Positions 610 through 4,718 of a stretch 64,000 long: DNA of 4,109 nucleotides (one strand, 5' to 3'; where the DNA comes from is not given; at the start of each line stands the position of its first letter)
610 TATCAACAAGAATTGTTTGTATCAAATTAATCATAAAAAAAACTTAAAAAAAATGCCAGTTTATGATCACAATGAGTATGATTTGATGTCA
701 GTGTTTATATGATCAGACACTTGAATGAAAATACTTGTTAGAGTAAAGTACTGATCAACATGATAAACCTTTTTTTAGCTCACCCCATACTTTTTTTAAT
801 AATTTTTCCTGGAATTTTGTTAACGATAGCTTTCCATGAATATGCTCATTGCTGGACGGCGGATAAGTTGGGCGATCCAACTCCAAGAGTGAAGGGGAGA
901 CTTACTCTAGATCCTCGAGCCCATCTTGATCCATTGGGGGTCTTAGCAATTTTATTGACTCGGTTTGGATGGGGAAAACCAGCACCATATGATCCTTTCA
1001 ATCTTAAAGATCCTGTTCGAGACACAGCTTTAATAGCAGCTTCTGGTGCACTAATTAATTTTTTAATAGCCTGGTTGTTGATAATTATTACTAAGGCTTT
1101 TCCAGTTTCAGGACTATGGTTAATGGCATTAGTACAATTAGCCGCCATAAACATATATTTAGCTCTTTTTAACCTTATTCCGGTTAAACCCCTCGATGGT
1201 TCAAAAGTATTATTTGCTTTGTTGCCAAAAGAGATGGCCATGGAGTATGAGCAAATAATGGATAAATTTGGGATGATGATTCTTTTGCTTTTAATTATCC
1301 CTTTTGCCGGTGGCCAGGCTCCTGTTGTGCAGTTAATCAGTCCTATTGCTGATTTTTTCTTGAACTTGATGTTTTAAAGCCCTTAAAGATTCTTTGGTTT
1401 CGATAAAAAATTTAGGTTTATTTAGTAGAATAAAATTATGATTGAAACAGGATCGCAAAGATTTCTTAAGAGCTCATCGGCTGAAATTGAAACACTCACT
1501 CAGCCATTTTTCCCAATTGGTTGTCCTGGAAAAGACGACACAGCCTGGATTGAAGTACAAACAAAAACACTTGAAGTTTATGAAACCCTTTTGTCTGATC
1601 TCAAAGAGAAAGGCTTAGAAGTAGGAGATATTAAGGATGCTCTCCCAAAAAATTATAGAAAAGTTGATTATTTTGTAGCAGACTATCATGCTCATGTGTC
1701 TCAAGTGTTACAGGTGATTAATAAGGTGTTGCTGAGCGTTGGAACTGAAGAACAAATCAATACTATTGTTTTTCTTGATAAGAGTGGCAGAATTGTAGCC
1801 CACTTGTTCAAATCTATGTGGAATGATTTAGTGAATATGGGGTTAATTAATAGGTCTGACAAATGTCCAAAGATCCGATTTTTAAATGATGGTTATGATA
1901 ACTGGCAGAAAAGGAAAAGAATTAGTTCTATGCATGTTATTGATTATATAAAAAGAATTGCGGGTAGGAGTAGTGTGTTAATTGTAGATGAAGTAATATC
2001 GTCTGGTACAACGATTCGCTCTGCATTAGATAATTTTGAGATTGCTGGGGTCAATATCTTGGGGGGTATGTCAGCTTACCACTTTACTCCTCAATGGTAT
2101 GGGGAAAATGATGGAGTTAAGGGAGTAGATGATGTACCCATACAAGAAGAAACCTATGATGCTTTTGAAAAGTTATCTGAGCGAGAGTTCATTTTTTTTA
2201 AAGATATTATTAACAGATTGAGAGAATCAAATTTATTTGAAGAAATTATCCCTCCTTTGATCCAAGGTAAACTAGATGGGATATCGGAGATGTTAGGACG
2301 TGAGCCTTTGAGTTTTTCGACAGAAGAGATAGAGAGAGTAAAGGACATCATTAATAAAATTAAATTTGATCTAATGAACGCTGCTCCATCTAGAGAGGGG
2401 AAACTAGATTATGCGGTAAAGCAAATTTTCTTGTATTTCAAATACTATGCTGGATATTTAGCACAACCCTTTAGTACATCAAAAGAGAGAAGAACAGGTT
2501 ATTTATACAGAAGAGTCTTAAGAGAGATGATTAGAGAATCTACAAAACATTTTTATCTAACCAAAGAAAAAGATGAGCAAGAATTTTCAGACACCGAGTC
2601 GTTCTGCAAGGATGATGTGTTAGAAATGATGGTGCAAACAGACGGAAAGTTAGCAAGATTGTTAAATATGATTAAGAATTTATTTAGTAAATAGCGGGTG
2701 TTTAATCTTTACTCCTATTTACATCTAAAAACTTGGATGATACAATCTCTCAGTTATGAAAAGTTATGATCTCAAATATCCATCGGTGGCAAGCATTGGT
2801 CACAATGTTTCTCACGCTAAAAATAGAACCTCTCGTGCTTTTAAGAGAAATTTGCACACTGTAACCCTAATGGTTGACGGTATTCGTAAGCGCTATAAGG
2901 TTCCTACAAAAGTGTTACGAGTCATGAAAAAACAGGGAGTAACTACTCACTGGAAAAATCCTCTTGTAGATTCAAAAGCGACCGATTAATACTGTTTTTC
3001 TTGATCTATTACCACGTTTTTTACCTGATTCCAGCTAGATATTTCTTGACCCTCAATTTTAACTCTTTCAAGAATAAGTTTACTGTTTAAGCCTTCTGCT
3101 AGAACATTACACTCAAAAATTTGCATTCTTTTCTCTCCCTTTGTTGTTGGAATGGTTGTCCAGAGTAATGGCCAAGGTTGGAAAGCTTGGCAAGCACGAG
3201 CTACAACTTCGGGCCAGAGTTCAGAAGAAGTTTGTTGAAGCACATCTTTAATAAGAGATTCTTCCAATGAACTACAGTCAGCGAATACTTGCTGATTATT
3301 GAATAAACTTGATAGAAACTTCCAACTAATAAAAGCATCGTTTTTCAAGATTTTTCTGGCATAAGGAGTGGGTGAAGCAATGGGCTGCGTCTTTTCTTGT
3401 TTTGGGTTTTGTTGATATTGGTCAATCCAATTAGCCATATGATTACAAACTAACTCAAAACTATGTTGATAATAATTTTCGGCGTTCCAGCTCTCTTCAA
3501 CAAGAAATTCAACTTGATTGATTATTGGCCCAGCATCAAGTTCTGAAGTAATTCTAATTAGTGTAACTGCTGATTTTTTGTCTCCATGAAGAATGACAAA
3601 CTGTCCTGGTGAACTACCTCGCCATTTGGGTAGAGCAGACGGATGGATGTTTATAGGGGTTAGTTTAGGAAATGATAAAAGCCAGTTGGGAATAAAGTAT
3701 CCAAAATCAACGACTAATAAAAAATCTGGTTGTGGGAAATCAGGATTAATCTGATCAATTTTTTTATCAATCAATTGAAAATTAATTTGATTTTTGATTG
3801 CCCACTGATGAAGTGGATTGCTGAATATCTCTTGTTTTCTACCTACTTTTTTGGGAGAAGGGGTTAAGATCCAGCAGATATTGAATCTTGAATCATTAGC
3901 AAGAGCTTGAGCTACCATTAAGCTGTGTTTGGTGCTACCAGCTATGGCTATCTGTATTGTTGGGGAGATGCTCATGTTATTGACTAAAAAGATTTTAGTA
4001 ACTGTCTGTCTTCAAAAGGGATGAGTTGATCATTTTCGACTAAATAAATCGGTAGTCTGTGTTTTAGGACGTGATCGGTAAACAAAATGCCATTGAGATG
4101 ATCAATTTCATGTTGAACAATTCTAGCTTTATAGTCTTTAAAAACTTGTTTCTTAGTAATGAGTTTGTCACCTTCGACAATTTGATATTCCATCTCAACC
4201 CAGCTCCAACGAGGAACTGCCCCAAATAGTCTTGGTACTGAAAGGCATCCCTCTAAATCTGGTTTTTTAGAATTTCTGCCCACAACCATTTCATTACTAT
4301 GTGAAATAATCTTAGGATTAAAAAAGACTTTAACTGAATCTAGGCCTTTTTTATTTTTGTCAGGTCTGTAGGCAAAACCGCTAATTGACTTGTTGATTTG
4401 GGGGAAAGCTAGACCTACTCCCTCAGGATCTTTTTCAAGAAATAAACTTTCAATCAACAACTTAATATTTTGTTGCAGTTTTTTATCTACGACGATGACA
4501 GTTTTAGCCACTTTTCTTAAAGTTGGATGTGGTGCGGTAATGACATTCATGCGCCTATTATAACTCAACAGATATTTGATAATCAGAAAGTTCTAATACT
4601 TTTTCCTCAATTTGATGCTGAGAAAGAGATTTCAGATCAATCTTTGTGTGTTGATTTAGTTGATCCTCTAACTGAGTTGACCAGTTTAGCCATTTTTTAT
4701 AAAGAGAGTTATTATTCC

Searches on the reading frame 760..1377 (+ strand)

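Call 82: search_protein_families(library=pfam, proteins=[window:760-1377:+], max_evalue=0.001)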
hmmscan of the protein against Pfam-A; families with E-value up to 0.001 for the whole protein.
window:760-1377:+ (205 aa): 1 family
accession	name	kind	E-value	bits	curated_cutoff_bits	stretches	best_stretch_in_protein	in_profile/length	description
PF02163.28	Peptidase_M50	-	4.2e-14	52.9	27.2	1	117-178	157-221/221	Peptidase family M50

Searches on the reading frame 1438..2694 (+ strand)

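Call 82: search_protein_families(library=pfam, proteins=[window:1438-2694:+], max_evalue=0.001)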
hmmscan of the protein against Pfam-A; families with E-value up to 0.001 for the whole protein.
window:1438-2694:+ (418 aa): 1 family
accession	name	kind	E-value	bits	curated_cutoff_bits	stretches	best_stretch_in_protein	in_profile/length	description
PF00156.33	Pribosyltran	-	0.00064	19.5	26.3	0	178-206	88-116/158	Phosphoribosyl transferase domain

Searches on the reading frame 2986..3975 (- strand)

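Call 82: search_protein_families(library=pfam, proteins=[window:2986-3975:-], max_evalue=0.001)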
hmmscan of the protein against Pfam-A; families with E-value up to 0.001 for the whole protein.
window:2986-3975:- (329 aa): 1 family
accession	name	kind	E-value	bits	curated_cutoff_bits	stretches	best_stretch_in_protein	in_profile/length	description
PF00551.24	Formyl_trans_N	-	1e-20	74.7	26.1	1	17-171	14-168/181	Formyl transferase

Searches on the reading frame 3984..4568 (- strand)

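Call 82: search_protein_families(library=pfam, proteins=[window:3984-4568:-], max_evalue=0.001)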
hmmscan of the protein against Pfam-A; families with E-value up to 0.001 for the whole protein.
window:3984-4568:- (194 aa): 1 family
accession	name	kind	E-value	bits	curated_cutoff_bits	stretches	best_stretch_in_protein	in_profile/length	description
PF01327.26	Pep_deformylase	-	1.9e-32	112.5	22.8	1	8-168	3-151/156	Polypeptide deformylase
